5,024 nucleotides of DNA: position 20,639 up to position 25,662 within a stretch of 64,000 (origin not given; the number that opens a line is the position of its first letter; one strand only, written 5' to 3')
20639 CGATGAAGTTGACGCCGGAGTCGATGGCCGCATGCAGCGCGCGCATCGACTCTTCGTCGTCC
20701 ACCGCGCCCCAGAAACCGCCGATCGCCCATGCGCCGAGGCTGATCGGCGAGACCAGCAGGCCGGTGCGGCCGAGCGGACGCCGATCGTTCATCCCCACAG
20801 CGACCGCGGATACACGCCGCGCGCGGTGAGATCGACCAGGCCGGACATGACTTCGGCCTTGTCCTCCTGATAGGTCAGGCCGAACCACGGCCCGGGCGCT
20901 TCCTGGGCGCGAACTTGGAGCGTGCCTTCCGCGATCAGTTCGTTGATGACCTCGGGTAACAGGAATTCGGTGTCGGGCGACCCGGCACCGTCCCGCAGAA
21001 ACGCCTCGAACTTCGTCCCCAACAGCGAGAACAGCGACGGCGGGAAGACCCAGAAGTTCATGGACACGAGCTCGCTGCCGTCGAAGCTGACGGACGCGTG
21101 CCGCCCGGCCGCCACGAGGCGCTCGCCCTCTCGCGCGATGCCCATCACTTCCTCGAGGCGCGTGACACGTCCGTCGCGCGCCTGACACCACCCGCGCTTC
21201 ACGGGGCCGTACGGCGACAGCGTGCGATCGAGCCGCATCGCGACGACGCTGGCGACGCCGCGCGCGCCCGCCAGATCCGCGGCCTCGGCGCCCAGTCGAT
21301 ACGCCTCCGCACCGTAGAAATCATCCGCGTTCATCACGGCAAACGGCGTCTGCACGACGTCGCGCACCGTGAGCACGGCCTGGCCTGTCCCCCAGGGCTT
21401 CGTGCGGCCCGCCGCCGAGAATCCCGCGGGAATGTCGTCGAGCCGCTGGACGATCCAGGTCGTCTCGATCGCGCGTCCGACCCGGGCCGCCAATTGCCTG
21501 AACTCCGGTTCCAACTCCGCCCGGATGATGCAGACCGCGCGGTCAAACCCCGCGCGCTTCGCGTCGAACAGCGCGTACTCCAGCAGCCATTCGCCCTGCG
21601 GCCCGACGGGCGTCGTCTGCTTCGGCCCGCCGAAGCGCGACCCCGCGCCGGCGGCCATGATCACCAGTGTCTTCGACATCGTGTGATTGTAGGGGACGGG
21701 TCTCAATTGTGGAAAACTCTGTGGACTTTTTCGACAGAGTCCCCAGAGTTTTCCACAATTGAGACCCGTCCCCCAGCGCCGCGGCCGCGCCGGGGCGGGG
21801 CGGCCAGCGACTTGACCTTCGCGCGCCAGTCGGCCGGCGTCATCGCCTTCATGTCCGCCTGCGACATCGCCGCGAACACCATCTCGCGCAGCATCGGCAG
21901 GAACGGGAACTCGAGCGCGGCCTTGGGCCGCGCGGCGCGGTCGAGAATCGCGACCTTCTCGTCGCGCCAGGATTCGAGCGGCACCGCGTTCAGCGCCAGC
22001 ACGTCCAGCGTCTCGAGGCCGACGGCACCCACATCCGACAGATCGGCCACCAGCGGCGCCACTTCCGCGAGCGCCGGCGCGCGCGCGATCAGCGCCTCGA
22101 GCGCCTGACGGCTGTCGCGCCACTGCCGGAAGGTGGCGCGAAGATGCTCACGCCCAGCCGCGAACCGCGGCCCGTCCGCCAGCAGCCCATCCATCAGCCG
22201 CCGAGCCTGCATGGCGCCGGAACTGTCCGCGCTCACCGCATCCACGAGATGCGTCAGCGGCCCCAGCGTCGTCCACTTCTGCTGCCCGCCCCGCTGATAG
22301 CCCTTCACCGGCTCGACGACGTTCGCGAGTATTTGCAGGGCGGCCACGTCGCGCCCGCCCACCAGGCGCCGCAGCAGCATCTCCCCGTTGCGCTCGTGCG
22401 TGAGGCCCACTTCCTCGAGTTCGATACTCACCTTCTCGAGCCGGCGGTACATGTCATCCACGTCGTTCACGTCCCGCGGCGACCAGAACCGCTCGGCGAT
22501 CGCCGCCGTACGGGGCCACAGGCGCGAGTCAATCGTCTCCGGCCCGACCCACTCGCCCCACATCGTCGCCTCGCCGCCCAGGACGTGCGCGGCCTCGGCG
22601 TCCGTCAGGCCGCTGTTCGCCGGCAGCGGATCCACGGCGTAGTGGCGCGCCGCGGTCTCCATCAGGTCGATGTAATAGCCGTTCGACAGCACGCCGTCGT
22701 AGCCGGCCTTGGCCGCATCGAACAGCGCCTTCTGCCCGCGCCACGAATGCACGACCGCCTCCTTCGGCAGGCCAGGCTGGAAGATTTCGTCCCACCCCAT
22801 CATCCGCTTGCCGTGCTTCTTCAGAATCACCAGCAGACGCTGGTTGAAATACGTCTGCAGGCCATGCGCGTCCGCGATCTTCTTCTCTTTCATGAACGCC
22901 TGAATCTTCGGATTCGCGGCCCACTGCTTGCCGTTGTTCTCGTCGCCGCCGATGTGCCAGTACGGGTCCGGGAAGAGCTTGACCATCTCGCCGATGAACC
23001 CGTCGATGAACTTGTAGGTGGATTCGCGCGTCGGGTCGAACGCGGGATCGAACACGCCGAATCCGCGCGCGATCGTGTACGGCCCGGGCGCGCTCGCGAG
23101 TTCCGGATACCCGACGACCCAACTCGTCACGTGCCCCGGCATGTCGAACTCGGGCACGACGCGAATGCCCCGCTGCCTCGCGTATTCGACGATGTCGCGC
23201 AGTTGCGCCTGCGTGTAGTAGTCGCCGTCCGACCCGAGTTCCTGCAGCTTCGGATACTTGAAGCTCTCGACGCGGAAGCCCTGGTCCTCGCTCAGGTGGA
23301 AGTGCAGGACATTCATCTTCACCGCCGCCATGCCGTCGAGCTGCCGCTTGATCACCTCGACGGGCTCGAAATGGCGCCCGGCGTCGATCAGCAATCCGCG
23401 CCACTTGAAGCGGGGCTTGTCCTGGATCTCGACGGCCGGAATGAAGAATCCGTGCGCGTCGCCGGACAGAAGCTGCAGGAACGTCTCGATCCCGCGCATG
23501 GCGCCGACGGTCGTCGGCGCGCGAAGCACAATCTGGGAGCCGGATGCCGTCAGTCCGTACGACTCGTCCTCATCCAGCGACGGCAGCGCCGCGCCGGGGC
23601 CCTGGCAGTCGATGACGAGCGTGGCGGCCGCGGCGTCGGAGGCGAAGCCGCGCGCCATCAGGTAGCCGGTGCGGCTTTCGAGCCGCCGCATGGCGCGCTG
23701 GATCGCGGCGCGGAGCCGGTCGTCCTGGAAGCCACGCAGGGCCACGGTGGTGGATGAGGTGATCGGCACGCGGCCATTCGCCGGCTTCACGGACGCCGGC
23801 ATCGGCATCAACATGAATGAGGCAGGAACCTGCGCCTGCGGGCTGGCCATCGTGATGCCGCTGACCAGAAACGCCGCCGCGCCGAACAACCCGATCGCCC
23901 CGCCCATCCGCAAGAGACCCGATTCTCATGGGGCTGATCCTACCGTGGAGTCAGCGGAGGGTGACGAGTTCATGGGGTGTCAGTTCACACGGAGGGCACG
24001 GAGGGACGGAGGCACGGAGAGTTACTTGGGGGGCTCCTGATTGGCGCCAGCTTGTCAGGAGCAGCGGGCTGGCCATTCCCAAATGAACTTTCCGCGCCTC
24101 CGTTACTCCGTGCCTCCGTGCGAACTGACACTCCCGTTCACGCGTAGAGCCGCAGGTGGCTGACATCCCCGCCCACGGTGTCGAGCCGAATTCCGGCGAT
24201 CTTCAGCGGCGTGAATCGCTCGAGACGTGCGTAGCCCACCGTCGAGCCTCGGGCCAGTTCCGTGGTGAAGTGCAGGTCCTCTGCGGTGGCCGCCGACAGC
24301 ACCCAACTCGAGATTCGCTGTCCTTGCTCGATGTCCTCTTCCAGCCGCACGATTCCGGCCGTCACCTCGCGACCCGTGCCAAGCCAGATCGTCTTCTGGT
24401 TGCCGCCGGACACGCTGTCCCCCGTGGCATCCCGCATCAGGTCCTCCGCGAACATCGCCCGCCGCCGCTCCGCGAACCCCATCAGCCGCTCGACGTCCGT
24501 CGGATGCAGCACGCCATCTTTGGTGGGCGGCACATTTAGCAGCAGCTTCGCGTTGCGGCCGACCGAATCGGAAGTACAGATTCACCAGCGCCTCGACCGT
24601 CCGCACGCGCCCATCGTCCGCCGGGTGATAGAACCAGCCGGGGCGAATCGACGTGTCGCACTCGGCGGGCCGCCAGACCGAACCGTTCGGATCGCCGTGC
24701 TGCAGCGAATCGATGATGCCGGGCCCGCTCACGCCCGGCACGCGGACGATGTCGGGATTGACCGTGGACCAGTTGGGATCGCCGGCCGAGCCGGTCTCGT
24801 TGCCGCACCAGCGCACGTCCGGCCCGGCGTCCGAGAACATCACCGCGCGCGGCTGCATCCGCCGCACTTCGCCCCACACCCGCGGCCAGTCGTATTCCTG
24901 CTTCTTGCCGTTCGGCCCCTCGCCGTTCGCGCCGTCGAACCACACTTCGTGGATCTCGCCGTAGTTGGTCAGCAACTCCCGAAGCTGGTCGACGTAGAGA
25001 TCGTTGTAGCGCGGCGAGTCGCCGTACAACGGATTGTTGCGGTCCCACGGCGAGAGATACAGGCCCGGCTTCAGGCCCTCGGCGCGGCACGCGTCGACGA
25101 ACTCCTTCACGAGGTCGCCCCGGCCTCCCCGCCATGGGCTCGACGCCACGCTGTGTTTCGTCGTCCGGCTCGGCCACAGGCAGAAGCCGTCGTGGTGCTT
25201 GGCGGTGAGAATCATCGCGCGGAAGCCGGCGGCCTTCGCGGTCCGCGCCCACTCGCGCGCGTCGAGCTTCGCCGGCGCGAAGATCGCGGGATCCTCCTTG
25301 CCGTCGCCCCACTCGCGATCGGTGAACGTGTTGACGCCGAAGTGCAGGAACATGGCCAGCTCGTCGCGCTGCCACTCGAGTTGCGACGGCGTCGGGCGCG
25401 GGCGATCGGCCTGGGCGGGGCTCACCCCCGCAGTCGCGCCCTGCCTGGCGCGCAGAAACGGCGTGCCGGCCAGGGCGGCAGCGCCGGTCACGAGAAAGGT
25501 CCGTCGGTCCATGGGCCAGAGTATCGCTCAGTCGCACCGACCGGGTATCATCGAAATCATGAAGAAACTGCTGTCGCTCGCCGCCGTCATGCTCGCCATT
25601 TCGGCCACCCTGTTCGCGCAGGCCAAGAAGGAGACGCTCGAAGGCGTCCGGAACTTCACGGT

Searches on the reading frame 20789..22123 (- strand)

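Call 28: search_protein_families(library=pfam, proteins=[window:20789-22123:-], max_evalue=0.001)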
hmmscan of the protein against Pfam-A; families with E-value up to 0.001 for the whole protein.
window:20789-22123:- (444 aa): 2 families
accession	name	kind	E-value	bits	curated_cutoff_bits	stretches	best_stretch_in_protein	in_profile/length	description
PF00483.29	NTP_transferase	-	2.6e-08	34.2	21.2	1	154-325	3-162/245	Nucleotidyl transferase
PF12804.13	NTP_transf_3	-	2e-07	31.7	27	1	154-215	2-62/160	MobA-like NTP transferase domain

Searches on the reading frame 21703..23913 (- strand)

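Call 28: search_protein_families(library=pfam, proteins=[window:21703-23913:-], max_evalue=0.001)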
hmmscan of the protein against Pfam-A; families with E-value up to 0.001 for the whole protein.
window:21703-23913:- (736 aa): 3 families
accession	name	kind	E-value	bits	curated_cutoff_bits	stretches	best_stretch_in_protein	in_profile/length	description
PF00728.28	Glyco_hydro_20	-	2.8e-96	323.4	22.3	1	169-479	1-347/348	Glycosyl hydrolase family 20, catalytic domain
PF02838.20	Glyco_hydro_20b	-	9.8e-12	46.1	26.1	1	35-165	4-123/124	Glycosyl hydrolase family 20, domain 2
PF14845.11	Glycohydro_20b2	-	3.7e-08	34.6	27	1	36-148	2-130/130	beta-acetyl hexosaminidase like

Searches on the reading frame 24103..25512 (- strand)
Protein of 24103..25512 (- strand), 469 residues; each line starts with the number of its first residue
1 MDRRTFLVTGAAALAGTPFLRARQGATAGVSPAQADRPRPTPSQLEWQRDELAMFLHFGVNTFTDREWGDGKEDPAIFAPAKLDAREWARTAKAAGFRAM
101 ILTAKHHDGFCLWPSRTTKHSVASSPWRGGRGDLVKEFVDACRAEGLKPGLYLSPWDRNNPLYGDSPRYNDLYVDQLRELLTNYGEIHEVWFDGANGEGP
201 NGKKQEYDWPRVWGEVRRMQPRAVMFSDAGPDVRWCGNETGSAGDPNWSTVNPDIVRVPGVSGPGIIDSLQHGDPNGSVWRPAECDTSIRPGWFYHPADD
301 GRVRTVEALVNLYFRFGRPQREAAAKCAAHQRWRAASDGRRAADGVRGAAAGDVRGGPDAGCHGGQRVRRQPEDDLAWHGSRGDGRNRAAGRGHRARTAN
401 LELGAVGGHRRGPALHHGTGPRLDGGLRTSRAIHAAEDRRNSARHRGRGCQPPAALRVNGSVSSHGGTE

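Call 10: search_protein_families(library=pfam, proteins=[window:24103-25512:-], max_evalue=0.01)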
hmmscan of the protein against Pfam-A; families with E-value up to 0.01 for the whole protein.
window:24103-25512:- (469 aa): 2 families
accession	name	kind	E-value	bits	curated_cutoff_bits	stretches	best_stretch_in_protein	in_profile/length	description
PF01120.23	Alpha_L_fucos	-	2.5e-28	100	25.2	1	76-225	87-243/345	Alpha-L-fucosidase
PF14871.12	GHL6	-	5.5e-05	23.8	35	1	84-148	1-59/132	Hypothetical glycosyl hydrolase 6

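Call 53: find_homologous_proteins(query=window:24103-25512:-, max_evalue=1e-30)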
Query window:24103-25512:- (469 aa): 8000 proteins with E <= 1e-30 among 8000 candidates; the best 120 are listed.
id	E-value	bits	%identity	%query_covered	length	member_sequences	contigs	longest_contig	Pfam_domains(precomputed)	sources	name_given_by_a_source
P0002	4.3e-187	641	85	67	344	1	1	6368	PF01120.24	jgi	jgi:alpha-L-fucosidase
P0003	9.7e-186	637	84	67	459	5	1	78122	PF01120.24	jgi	-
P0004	1.9e-182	626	82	67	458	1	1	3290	PF01120.24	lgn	-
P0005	8.1e-182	624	83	67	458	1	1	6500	PF01120.24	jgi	jgi:alpha-L-fucosidase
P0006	4.8e-180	618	84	66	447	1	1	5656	PF01120.24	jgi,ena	-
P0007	5.3e-180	618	83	67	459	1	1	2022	PF01120.24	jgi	jgi:alpha-L-fucosidase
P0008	7.1e-180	617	88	60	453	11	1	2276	PF01120.24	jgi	-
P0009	3.4e-179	615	76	75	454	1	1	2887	PF01120.24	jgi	-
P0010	3.5e-179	615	83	67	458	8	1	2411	PF01120.24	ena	-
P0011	6.2e-179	614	83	67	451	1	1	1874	PF01120.24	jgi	jgi:alpha-L-fucosidase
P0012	6.7e-179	614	87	60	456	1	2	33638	PF01120.24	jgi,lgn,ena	jgi:alpha-L-fucosidase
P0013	1.0e-178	613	82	67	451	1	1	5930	PF01120.24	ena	-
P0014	2.6e-178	612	78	67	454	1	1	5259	PF01120.24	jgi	jgi:alpha-L-fucosidase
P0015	4.9e-178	611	72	77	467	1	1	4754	PF01120.24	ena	-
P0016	1.3e-177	610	82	67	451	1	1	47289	PF01120.24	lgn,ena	-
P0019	8.8e-177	607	87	59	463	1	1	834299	PF01120.24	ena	-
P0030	6.0e-172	591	84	60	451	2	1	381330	PF01120.24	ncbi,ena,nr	ncbi:MAG TPA: alpha-L-fucosidase [Vicinamibacterales bacterium]|nr:alpha-L-fucosidase [Vicinamibacte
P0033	3.1e-169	582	77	67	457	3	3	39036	PF01120.24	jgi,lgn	jgi:alpha-L-fucosidase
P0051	1.9e-165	570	89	56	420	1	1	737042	PF01120.24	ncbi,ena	-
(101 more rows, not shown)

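Call 54: find_encoding_contigs(protein=P0051, flank=6000, max_places=3)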
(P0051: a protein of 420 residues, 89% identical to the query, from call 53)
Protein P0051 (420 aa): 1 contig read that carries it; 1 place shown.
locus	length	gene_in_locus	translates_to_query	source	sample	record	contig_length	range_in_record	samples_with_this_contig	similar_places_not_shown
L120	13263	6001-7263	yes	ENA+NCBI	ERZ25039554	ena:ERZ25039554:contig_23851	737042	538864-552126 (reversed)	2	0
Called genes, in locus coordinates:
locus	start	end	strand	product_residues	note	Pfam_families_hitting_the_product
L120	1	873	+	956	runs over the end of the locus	PF07944:Beta-AFase-like_GH127_cat, PF20736:Glyco_hydro127M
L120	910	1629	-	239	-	PF00702:Hydrolase, PF12710:HAD (weak), PF13419:HAD_2, PF13242:Hydrolase_like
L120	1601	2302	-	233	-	PF00596:Aldolase_II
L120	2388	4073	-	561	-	PF00370:FGGY_N (weak), PF02782:FGGY_C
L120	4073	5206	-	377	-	PF01261:AP_endonuc_2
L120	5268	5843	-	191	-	PF04273:BLH_phosphatase, PF22741:PTP-NADK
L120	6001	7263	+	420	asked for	PF01120:Alpha_L_fucos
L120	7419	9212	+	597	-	PF05960:DUF885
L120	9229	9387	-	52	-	-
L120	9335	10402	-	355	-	-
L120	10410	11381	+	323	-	PF00728:Glyco_hydro_20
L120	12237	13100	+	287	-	PF00483:NTP_transferase (faint), PF12804:NTP_transf_3 (weak)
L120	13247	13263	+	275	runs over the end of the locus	-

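Call 55: find_encoding_contigs(protein=P0019, flank=6000, max_places=3)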
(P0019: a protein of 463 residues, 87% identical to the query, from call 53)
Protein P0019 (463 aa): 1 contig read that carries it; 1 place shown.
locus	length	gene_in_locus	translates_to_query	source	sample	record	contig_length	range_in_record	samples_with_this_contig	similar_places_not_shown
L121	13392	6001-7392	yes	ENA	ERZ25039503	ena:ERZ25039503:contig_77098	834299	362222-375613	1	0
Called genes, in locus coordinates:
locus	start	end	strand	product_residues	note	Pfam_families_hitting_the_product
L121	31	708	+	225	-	PF02230:Abhydrolase_2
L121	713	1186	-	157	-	PF04073:tRNA_edit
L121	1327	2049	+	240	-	PF03544:TonB_C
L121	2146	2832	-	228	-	PF13462:Thioredoxin_4, PF01323:DSBA (faint)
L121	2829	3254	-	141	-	PF02600:DsbB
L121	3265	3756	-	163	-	-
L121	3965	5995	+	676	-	PF26549:Tricorn_N (weak), PF07676:PD40 (weak), PF26549:Tricorn_N, PF26550:Tricorn_2nd, PF26549:Tricorn_N, PF07676:PD40, PF26549:Tricorn_N (weak), PF07676:PD40, +2 more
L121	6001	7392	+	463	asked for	PF01120:Alpha_L_fucos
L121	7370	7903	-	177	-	PF00561:Abhydrolase_1 (faint), PF20408:Abhydrolase_11, PF01738:DLH (weak), PF12146:Hydrolase_4 (weak)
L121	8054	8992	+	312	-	PF12840:HTH_20, PF01022:HTH_5, PF13489:Methyltransf_23, PF01209:Ubie_methyltran, PF13847:Methyltransf_31, PF08241:Methyltransf_11, PF08242:Methyltransf_12, PF13649:Methyltransf_25, +1 more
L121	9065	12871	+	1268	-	PF02574:S-methyl_trans, PF00809:Pterin_bind, PF02607:B12-binding_2, PF02310:B12-binding, PF02965:Met_synt_B12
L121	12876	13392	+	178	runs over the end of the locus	PF07152:YaeQ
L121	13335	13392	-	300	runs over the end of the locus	PF02146:SIR2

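Call 56: find_encoding_contigs(protein=P0003, flank=6000, max_places=3)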
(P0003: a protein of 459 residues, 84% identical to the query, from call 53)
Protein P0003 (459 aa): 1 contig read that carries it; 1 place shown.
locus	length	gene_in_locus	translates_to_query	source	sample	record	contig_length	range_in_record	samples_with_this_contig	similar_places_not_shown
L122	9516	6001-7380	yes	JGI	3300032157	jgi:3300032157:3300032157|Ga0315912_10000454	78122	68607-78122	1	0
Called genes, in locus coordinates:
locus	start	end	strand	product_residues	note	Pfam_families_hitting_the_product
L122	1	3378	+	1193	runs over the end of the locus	PF01855:POR_N, PF17147:PFOR_II, PF01558:POR, PF10371:EKR, PF12838:Fer4_7, PF13237:Fer4_10, PF13484:Fer4_16, PF02775:TPP_enzyme_C, +4 more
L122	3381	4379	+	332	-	PF01180:DHO_dh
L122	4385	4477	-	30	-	-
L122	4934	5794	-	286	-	-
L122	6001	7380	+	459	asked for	PF01120:Alpha_L_fucos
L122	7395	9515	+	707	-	?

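Call 59: find_encoding_contigs(protein=P0012, flank=5000, max_places=3)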
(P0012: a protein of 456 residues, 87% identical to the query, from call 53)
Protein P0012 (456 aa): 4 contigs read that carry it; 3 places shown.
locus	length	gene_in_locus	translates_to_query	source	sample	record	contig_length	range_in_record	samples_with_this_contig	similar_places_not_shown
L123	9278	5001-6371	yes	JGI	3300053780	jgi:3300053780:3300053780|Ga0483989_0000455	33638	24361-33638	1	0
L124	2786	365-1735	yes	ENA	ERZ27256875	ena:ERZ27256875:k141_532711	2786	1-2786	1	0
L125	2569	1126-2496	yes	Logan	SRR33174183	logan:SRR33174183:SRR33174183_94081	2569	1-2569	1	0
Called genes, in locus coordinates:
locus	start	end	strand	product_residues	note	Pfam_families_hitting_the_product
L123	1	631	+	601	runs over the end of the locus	PF13620:CarboxypepD_reg, PF13715:CarbopepD_reg_2 (faint), PF17210:SdrD_B (faint), PF17802:SpaA (faint), PF22904:NOMO1-like_2nd (faint), PF09430:EMC7_beta-sandw (faint), PF23193:NOMO_3rd (faint), PF13620:CarboxypepD_reg, +1 more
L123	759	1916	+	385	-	PF00691:OmpA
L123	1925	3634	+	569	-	PF02321:OEP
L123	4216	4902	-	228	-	PF22741:PTP-NADK, PF04273:BLH_phosphatase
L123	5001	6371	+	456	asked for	PF01120:Alpha_L_fucos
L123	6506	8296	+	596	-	PF05960:DUF885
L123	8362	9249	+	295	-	PF00483:NTP_transferase, PF12804:NTP_transf_3 (weak)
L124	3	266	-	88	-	?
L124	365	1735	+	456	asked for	PF01120:Alpha_L_fucos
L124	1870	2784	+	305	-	?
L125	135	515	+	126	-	-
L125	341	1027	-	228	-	PF22741:PTP-NADK, PF04273:BLH_phosphatase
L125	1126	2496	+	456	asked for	PF01120:Alpha_L_fucos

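Call 60: find_encoding_contigs(protein=P0016, flank=5000, max_places=3)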
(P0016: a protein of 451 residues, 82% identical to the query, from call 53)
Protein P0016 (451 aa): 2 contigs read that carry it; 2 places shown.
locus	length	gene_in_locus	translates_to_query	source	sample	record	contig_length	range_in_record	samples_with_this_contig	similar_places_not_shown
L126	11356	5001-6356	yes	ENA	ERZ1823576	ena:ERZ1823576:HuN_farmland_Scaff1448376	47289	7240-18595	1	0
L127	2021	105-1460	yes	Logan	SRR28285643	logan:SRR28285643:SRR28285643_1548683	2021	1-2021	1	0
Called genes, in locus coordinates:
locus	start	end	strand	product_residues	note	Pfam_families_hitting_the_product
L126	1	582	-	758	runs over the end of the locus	PF02837:Glyco_hydro_2_N, PF13364:BetaGal_ABD2 (faint), PF22666:Glyco_hydro_2_N2, PF00703:Glyco_hydro_2, PF02836:Glyco_hydro_2_C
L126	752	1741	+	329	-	PF01522:Polysacc_deac_1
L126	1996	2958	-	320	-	-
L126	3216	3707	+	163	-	PF00588:SpoU_methylase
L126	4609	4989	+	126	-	-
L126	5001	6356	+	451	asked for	PF01120:Alpha_L_fucos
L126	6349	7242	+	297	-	PF00106:adh_short, PF08659:KR, PF13561:adh_short_C2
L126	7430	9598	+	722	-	PF02838:Glyco_hydro_20b, PF14845:Glycohydro_20b2, PF00728:Glyco_hydro_20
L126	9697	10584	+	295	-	PF00483:NTP_transferase, PF12804:NTP_transf_3 (weak)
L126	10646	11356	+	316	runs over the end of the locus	PF00248:Aldo_ket_red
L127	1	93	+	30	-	?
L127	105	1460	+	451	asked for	PF01120:Alpha_L_fucos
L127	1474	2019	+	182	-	?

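Call 61: find_encoding_contigs(protein=P0030, flank=5000, max_places=3)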
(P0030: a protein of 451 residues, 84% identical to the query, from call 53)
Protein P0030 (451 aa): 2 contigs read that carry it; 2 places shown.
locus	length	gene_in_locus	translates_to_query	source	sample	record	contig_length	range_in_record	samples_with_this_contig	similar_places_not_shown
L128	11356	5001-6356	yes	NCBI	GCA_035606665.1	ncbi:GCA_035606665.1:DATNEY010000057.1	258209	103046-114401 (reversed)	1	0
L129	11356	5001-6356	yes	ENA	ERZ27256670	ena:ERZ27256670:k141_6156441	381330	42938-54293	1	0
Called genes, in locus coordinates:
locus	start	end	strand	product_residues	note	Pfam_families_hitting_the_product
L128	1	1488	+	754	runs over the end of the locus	PF00069:Pkinase, PF07714:PK_Tyr_Ser-Thr, PF03109:ABC1 (faint)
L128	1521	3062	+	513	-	PF13088:BNR_2 (faint)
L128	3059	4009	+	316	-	-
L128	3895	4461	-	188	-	PF00069:Pkinase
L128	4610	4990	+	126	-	-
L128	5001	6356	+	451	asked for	PF01120:Alpha_L_fucos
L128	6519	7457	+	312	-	-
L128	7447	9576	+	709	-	PF02838:Glyco_hydro_20b, PF14845:Glycohydro_20b2, PF00728:Glyco_hydro_20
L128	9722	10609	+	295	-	PF00483:NTP_transferase, PF12804:NTP_transf_3 (weak)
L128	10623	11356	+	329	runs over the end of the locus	PF00248:Aldo_ket_red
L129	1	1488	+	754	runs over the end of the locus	PF00069:Pkinase, PF07714:PK_Tyr_Ser-Thr, PF03109:ABC1 (faint)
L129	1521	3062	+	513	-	PF13088:BNR_2 (faint)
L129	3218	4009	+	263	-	-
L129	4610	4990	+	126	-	-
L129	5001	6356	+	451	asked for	PF01120:Alpha_L_fucos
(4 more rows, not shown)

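Call 64: find_encoding_contigs(protein=P0002, flank=5000, max_places=3)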
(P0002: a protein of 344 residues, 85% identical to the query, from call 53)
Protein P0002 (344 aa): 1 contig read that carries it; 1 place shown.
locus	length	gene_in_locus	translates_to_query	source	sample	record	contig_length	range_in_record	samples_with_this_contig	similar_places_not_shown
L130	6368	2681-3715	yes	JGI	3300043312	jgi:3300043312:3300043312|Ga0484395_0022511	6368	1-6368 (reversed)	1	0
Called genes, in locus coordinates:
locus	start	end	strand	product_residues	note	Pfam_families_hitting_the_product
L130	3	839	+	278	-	?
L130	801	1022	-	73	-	-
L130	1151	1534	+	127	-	PF12796:Ank_2, PF13857:Ank_5, PF00023:Ank (weak), PF13606:Ank_3 (weak), PF13637:Ank_4 (weak)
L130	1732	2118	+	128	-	-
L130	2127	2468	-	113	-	PF04273:BLH_phosphatase (weak), PF22741:PTP-NADK (weak)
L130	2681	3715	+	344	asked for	PF01120:Alpha_L_fucos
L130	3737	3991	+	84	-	-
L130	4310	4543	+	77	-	-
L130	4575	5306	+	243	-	PF00728:Glyco_hydro_20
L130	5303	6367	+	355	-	?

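Call 65: find_encoding_contigs(protein=P0005, flank=5000, max_places=3)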
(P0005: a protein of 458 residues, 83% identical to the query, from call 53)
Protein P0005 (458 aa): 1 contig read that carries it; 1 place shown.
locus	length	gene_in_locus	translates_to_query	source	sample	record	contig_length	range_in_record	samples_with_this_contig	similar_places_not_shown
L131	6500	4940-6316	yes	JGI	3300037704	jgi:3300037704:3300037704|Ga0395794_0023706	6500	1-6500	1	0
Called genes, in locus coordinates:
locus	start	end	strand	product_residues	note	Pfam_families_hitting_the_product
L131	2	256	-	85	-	?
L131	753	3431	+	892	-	PF00069:Pkinase, PF07714:PK_Tyr_Ser-Thr, PF00930:DPPIV_N (faint), PF26549:Tricorn_N, PF26550:Tricorn_2nd (weak), PF07676:PD40 (weak), PF26549:Tricorn_N, PF07676:PD40 (weak), +1 more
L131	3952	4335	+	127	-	-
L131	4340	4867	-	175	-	PF04273:BLH_phosphatase, PF22741:PTP-NADK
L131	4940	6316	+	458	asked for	PF01120:Alpha_L_fucos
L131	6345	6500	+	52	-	?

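Call 99: find_encoding_contigs(protein=P0033, flank=3000, max_places=6)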
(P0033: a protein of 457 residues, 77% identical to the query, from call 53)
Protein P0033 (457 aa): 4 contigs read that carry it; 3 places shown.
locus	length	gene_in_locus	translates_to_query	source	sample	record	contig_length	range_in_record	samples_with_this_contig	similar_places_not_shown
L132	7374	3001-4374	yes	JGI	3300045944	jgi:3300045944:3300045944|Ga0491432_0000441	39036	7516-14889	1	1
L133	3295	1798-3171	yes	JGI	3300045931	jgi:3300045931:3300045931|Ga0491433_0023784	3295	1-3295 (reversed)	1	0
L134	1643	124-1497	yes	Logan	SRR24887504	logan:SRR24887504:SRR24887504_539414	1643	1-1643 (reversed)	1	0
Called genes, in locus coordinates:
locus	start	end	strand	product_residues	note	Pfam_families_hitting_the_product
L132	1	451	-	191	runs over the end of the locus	-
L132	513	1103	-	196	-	-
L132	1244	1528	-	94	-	PF13432:TPR_16 (weak), PF00515:TPR_1, PF07719:TPR_2, PF13428:TPR_14 (weak), PF13414:TPR_11, PF13432:TPR_16 (weak), PF14559:TPR_19 (weak), PF13431:TPR_17, +2 more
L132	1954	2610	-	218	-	-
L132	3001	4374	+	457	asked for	PF01120:Alpha_L_fucos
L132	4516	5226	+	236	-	PF00106:adh_short, PF13561:adh_short_C2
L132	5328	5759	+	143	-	-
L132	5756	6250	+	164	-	-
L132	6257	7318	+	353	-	PF06580:His_kinase, PF02518:HATPase_c (weak)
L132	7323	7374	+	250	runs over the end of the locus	PF00072:Response_reg, PF04397:LytTR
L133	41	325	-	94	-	PF13432:TPR_16 (weak), PF00515:TPR_1, PF07719:TPR_2, PF13428:TPR_14 (weak), PF13414:TPR_11, PF13432:TPR_16 (weak), PF14559:TPR_19 (weak), PF13431:TPR_17, +2 more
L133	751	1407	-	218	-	-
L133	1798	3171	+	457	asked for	PF01120:Alpha_L_fucos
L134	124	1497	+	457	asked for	PF01120:Alpha_L_fucos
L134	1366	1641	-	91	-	?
